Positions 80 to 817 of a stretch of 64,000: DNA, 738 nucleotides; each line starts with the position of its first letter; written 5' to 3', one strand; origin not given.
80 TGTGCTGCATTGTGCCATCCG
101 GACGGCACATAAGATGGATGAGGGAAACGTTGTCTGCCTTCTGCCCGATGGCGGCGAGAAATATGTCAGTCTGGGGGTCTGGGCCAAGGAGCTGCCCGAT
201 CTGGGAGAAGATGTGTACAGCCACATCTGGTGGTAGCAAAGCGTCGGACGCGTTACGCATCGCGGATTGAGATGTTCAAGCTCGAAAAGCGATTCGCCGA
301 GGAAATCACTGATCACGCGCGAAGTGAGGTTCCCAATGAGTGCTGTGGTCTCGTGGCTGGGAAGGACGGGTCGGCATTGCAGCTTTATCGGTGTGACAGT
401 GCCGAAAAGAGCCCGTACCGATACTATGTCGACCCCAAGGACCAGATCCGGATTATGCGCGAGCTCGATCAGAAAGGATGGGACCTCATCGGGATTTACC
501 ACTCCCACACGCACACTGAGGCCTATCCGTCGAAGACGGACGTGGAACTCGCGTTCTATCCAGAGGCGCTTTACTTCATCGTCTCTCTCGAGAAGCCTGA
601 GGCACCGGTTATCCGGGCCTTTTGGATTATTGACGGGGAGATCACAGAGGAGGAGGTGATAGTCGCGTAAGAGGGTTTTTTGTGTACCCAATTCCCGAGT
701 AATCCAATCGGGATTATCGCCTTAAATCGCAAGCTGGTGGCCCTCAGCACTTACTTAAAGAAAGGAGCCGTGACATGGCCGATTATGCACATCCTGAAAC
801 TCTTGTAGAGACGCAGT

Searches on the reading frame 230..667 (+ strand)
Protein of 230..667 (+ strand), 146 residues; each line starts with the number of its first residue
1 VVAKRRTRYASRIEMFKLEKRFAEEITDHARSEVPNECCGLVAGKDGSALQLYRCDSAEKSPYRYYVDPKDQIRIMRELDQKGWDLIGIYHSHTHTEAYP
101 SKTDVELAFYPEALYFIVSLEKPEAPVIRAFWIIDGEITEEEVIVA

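Call 54: find_encoding_contigs(protein=window:230-667:+, flank=10000, max_places=2)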
Protein window:230-667:+ (146 aa): no gene with exactly this product is on record in the collection.

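Call 58: find_encoding_contigs(protein=window:272-667:+, flank=10000, max_places=2)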
Protein window:272-667:+ (132 aa): 24 contigs read that carry it; 2 places shown.
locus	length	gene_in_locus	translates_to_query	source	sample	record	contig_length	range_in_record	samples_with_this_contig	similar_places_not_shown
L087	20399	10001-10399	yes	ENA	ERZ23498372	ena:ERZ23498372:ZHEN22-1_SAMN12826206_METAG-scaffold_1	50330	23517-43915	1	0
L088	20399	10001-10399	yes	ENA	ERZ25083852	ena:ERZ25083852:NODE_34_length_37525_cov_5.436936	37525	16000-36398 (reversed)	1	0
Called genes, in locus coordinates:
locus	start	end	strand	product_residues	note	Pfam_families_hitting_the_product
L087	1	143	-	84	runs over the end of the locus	-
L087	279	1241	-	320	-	PF00586:AIRS, PF02769:AIRS_C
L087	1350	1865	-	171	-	PF00731:AIRC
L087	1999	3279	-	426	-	PF02844:GARS_N, PF01071:GARS_A, PF02222:ATP-grasp (weak), PF02843:GARS_C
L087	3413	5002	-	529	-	PF02142:MGS, PF01808:AICARFT_IMPCHas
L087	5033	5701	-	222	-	PF00551:Formyl_trans_N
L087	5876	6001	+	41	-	-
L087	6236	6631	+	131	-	PF02082:Rrf2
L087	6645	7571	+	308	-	PF00291:PALP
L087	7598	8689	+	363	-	PF02597:ThiS, PF00899:ThiF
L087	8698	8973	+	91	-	PF02597:ThiS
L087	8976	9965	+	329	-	PF00291:PALP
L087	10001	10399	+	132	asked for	PF01398:JAB (faint), PF14464:Prok-JAB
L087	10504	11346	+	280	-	PF00581:Rhodanese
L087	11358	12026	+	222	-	PF00581:Rhodanese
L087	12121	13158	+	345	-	PF13379:NMT1_2, PF09084:NMT1, PF12974:Phosphonate-bd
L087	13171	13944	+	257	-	PF00528:BPD_transp_1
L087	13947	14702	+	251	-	PF00005:ABC_tran, PF13304:AAA_21 (faint)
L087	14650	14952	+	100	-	-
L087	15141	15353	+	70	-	-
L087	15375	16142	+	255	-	PF01925:TauE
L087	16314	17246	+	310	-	PF02602:HEM4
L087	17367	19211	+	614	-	PF03460:NIR_SIR_ferr, PF01077:NIR_SIR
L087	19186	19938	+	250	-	PF01507:PAPS_reduct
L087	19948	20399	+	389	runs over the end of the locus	PF14306:PUA_2, PF01747:ATP-sulfurylase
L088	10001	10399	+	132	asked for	PF01398:JAB (faint), PF14464:Prok-JAB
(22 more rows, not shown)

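Call 59: search_protein_families(library=pfam, proteins=[window:272-667:+], max_evalue=0.001)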
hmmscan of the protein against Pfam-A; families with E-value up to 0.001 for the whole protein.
window:272-667:+ (132 aa): 2 families
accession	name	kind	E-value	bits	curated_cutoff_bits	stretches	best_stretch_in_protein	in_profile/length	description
PF14464.11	Prok-JAB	-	1.9e-25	89.4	25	1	7-119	3-113/114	Prokaryotic homologs of the JAB domain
PF01398.27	JAB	-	1.3e-05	25.5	22.5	1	3-95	7-109/117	JAB1/Mov34/MPN/PAD-1 ubiquitin protease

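Call 67: search_protein_families(library=ncbifam, proteins=[L087:6645-7568:+, L087:7598-8686:+, L087:8698-8970:+, L087:8976-9962:+, window:272-667:+], max_evalue=0.00001)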
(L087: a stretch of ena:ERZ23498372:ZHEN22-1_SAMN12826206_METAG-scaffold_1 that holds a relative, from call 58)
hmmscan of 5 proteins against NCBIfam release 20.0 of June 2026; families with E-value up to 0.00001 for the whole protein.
L087:6645-7568:+ (308 aa): 33 families (the best 25 are shown)
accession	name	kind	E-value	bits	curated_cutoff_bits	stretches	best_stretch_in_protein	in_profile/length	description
TIGR01139.1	cysK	equivalog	7.1e-130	432.6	350.95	1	13-307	2-296/298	cysteine synthase A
TIGR01136.1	cysKM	subfamily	1.5e-125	418.5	344.15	1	13-306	2-296/299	cysteine synthase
NF007989.0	PRK10717.1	equivalog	3.1e-99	332.2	387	1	8-305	4-314/334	cysteine synthase A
TIGR01137.1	cysta_beta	equivalog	8e-98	328.1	510.25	1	9-305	2-307/457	cystathionine beta-synthase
TIGR01138.1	cysM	equivalog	1.9e-91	306.6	394.2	1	12-305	2-286/290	cysteine synthase B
NF008735.0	PRK11761.1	equivalog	3.1e-87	292.6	413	1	10-305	4-290/296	cysteine synthase CysM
TIGR03945.1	PLP_SbnA_fam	equivalog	4.1e-72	242.8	349.95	1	13-306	2-297/304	2,3-diaminopropionate biosynthesis protein SbnA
NF053679.1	CysteaSynCapA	equivalog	8.4e-67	225.3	600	1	9-305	7-316/329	cysteate synthase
NF005292.0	PRK06815.1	equivalog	3.8e-23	82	371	1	10-216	13-211/320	threonine/serine dehydratase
NF052478.1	CystDsulMYC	equivalog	3.2e-20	72.7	600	1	35-304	39-321/354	L-cysteine desulfhydrase Cds1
NF006390.0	PRK08639.1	equivalog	9.3e-20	71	421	1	8-217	15-220/418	threonine ammonia-lyase IlvA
TIGR01124.1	ilvA_2Cterm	equivalog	2e-18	66.2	411.3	1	10-215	9-207/499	threonine ammonia-lyase, biosynthetic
TIGR01127.1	ilvA_1Cterm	equivalog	2.1e-18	66.5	378.75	1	19-295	1-280/380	threonine ammonia-lyase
TIGR02079.1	THD1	equivalog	2.1e-18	66.3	440.55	1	6-296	4-302/410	threonine ammonia-lyase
NF006674.0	PRK09224.1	subfamily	2.3e-18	66.2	577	1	10-216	17-216/508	threonine ammonia-lyase IlvA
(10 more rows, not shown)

L087:7598-8686:+ (363 aa): 24 families
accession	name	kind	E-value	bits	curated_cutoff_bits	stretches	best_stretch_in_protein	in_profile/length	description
NF006444.0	PRK08762.1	equivalog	8.5e-121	403.2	449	1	96-356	121-385/387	molybdopterin-synthase adenylyltransferase MoeB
NF005902.0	PRK07878.1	equivalog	1.5e-112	376.4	647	1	86-357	6-276/392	adenylyltransferase/sulfurtransferase MoeZ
NF005646.0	PRK07411.1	equivalog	2e-111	372.8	633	1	93-360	9-271/390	molybdopterin-synthase adenylyltransferase MoeB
NF047750.1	SAMPActivE1UbaA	equivalog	2.8e-106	354.8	450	1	97-356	7-267/270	SAMP-activating enzyme E1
NF004281.0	PRK05690.1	subfamily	2e-93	312.3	266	1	95-339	5-249/250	molybdopterin-synthase adenylyltransferase MoeB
TIGR02356.1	adenyl_thiF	equivalog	1.3e-72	243.5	275.25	1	102-303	1-203/203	thiazole biosynthesis adenylyltransferase ThiF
TIGR02355.1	moeB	equivalog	1.8e-72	243.6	376.55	1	101-338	3-240/240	molybdopterin-synthase adenylyltransferase MoeB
NF004111.0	PRK05600.1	equivalog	1.3e-66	225.2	437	1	97-335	16-258/371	ThiF family adenylyltransferase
NF006204.0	PRK08328.1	equivalog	9.6e-56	188.9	339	1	96-327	3-229/231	hypothetical protein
NF009123.0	PRK12475.1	subfamily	1e-45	156.5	510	1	101-347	3-252/338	MoeB/ThiF family adenylyltransferase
NF006395.0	PRK08644.1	equivalog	1.1e-28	100.4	159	1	115-241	23-150/215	sulfur carrier protein ThiS adenylyltransferase ThiF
TIGR02354.1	thiF_fam2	equivalog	4e-22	79.1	152.2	1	118-233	17-131/200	thiamine biosynthesis protein ThiF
NF006077.0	PRK08223.1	equivalog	6.3e-21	74.6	266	1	114-224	20-130/296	hypothetical protein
TIGR01408.1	Ube1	subfamily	4.5e-17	61.1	750.05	1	111-251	408-557/1008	ubiquitin-activating enzyme E1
NF041918.1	SAMP1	equivalog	2.3e-15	56.9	60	1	18-91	18-91/91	ubiquitin-like small modifier protein 1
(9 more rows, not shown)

L087:8698-8970:+ (91 aa): 2 families
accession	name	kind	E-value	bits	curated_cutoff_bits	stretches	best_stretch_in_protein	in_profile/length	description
NF041918.1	SAMP1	equivalog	5.1e-16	59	60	1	14-90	12-91/91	ubiquitin-like small modifier protein 1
TIGR01687.1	moaD_arch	subfamily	5.3e-13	49.3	49.5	1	4-90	2-88/88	MoaD family protein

L087:8976-9962:+ (329 aa): 32 families (the best 25 are shown)
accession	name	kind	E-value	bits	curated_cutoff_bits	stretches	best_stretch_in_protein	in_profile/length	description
TIGR01136.1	cysKM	subfamily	5.9e-102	341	344.15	1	25-312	2-299/299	cysteine synthase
TIGR01139.1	cysK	equivalog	5.6e-89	298.3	350.95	1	26-310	3-296/298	cysteine synthase A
TIGR01138.1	cysM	equivalog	4e-87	292.4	394.2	1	24-312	2-290/290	cysteine synthase B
NF008735.0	PRK11761.1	equivalog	1.9e-81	273.6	413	1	23-313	5-295/296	cysteine synthase CysM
TIGR01137.1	cysta_beta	equivalog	1.8e-78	264.2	510.25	1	21-308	2-307/457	cystathionine beta-synthase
NF007989.0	PRK10717.1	equivalog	1.4e-75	254.5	387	1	20-308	4-314/334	cysteine synthase A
TIGR03945.1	PLP_SbnA_fam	equivalog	5.5e-65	219.4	349.95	1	25-308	2-296/304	2,3-diaminopropionate biosynthesis protein SbnA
NF053679.1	CysteaSynCapA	equivalog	5.6e-52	176.6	600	2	19-219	5-209/329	cysteate synthase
NF005292.0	PRK06815.1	equivalog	7.9e-21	74.4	371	1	23-226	14-210/320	threonine/serine dehydratase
NF004996.0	PRK06381.1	equivalog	2.7e-19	69.3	266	1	29-207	14-188/319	threonine synthase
NF045641.2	BHydaspDhtseBhcB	equivalog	4.6e-18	65.4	550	1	24-235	14-216/312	beta-hydroxyaspartate dehydratase BhcB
NF005680.0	PRK07476.1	equivalog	9.3e-18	64.3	413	1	21-218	14-204/326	hydroxyectoine utilization dehydratase EutB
NF006094.0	PRK08246.1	subfamily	4.3e-16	59.2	331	1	19-221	12-201/310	serine/threonine dehydratase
TIGR01127.1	ilvA_1Cterm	equivalog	4.6e-15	55.5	378.75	1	31-222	1-185/380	threonine ammonia-lyase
NF005454.0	PRK07048.1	equivalog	9.3e-15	54.6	452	1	21-238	16-224/324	threo-3-hydroxy-L-aspartate ammonia-lyase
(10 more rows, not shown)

window:272-667:+ (132 aa): 1 family
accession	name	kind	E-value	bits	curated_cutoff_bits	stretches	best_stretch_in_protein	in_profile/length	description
NF041370.1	desamp_Halo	equivalog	1.2e-23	83.4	130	1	3-124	2-126/133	desampylase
